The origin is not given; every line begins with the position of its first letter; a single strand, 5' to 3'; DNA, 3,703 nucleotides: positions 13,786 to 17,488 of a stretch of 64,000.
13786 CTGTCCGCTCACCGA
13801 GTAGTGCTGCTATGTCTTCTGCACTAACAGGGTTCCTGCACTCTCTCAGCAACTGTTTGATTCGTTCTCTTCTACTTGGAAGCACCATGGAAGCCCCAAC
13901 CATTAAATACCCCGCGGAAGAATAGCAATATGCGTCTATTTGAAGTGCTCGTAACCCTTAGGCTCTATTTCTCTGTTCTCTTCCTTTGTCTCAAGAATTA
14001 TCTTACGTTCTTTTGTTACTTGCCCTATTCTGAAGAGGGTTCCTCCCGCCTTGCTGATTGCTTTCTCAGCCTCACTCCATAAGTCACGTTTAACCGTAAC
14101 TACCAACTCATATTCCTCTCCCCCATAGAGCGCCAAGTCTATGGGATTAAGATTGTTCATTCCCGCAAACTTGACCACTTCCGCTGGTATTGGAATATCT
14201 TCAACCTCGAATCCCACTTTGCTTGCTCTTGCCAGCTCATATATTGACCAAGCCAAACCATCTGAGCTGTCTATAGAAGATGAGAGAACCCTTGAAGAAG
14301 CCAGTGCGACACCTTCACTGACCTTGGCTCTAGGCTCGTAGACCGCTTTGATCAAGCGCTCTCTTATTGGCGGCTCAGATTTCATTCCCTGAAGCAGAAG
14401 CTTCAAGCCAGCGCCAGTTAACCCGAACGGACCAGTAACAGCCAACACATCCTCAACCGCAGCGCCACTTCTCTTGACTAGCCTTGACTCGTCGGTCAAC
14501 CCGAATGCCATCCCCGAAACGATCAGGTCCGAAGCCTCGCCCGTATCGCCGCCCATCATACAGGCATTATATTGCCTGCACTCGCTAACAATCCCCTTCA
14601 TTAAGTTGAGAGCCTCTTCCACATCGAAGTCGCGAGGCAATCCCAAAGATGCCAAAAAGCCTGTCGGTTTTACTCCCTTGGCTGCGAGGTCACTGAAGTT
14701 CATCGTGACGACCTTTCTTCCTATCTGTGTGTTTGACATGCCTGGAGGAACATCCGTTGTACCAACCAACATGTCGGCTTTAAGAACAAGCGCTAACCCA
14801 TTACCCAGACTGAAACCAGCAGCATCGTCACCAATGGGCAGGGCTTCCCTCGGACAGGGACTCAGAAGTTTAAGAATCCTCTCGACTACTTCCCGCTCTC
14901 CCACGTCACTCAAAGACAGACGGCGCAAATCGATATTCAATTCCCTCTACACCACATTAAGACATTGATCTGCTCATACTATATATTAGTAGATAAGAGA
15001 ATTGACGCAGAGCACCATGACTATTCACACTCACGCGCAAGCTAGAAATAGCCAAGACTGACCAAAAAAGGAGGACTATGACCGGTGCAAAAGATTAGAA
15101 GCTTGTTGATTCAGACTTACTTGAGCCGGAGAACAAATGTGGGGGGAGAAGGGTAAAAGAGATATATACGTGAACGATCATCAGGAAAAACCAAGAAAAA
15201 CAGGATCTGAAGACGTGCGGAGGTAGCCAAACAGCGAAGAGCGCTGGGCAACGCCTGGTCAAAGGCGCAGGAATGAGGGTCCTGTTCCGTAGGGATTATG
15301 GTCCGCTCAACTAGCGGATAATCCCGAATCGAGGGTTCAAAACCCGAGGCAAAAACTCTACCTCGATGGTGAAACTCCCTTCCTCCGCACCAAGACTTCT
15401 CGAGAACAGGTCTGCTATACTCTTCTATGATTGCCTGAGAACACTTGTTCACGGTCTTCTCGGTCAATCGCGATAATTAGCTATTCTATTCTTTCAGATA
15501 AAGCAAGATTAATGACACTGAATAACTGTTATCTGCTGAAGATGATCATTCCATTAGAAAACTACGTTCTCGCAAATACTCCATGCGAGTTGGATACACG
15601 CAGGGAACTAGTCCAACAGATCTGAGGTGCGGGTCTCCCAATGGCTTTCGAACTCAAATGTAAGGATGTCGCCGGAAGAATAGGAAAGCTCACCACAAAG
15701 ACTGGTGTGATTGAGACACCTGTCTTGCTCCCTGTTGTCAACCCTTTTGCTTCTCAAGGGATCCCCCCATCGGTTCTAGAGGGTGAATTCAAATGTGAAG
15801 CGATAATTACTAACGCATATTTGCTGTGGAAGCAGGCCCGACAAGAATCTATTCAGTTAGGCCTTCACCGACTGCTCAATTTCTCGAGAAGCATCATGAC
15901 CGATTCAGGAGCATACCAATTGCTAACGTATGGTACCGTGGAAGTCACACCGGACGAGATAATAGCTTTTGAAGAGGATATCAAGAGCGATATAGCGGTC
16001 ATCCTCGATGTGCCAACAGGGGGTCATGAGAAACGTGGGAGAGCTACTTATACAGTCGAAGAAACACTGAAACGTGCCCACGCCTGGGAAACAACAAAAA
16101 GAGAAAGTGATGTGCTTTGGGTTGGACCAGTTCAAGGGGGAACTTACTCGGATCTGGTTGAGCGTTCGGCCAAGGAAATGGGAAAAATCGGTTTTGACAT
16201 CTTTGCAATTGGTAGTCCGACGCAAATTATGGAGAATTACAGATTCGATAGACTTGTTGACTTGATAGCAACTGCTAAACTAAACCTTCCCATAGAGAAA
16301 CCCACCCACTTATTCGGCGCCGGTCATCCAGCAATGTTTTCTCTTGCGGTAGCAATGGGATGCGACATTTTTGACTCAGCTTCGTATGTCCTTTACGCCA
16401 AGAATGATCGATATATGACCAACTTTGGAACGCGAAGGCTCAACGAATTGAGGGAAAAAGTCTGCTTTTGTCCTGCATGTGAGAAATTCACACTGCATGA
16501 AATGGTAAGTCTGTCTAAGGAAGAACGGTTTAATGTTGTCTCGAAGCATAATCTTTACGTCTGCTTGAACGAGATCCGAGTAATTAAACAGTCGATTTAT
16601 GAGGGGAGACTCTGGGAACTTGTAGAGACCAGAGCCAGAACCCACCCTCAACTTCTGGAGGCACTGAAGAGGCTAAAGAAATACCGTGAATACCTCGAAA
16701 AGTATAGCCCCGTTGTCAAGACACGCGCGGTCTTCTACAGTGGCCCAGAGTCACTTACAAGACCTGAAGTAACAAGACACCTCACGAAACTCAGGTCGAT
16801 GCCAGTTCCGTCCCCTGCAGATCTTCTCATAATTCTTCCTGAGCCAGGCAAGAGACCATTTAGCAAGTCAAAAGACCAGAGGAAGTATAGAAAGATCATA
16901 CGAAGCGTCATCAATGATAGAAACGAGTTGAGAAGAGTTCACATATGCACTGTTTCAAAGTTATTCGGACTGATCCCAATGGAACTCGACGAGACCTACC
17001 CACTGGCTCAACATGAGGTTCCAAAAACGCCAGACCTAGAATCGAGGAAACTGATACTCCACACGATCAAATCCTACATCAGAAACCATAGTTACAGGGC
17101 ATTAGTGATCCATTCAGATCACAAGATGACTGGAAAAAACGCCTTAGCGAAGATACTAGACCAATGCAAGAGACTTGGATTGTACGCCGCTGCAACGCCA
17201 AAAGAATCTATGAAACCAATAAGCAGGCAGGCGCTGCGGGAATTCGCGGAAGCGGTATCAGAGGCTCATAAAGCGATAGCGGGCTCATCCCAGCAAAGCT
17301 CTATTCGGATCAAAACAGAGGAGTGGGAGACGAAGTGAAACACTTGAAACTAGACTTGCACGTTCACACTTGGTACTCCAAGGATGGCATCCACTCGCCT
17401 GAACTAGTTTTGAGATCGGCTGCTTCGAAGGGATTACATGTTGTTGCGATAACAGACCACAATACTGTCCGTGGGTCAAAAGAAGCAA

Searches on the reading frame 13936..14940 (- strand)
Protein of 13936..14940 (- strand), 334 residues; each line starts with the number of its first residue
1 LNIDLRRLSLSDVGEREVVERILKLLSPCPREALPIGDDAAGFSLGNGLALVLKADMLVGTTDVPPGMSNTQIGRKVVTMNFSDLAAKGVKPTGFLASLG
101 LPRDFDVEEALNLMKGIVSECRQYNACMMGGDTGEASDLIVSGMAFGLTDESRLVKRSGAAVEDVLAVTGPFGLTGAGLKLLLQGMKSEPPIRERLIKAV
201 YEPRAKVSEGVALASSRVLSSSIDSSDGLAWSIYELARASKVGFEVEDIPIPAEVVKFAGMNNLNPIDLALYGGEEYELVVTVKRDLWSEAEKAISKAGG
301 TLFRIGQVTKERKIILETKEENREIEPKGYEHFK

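Call 35: search_protein_families(library=pfam, proteins=[window:13936-14940:-], max_evalue=0.01)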
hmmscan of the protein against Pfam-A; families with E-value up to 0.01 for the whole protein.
window:13936-14940:- (334 aa): 2 families
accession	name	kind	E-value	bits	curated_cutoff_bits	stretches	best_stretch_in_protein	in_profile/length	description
PF00586.29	AIRS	-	3.1e-21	76.3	24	1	37-148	1-111/112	AIR synthase related protein, N-terminal domain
PF02769.27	AIRS_C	-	2.4e-08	34.7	23.1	1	162-316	2-153/156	AIR synthase related protein, C-terminal domain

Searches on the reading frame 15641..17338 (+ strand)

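Call 35: search_protein_families(library=pfam, proteins=[window:15641-17338:+], max_evalue=0.01)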
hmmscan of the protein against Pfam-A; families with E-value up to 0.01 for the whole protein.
window:15641-17338:+ (565 aa): 2 families
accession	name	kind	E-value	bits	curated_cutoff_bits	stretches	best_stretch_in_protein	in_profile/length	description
PF01702.25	TGT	-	1.6e-84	284.4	26.3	1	11-336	2-356/357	Queuine tRNA-ribosyltransferase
PF17884.7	DUF5591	-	2.1e-12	47.6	26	1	377-535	1-146/150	Domain of unknown function (DUF5591)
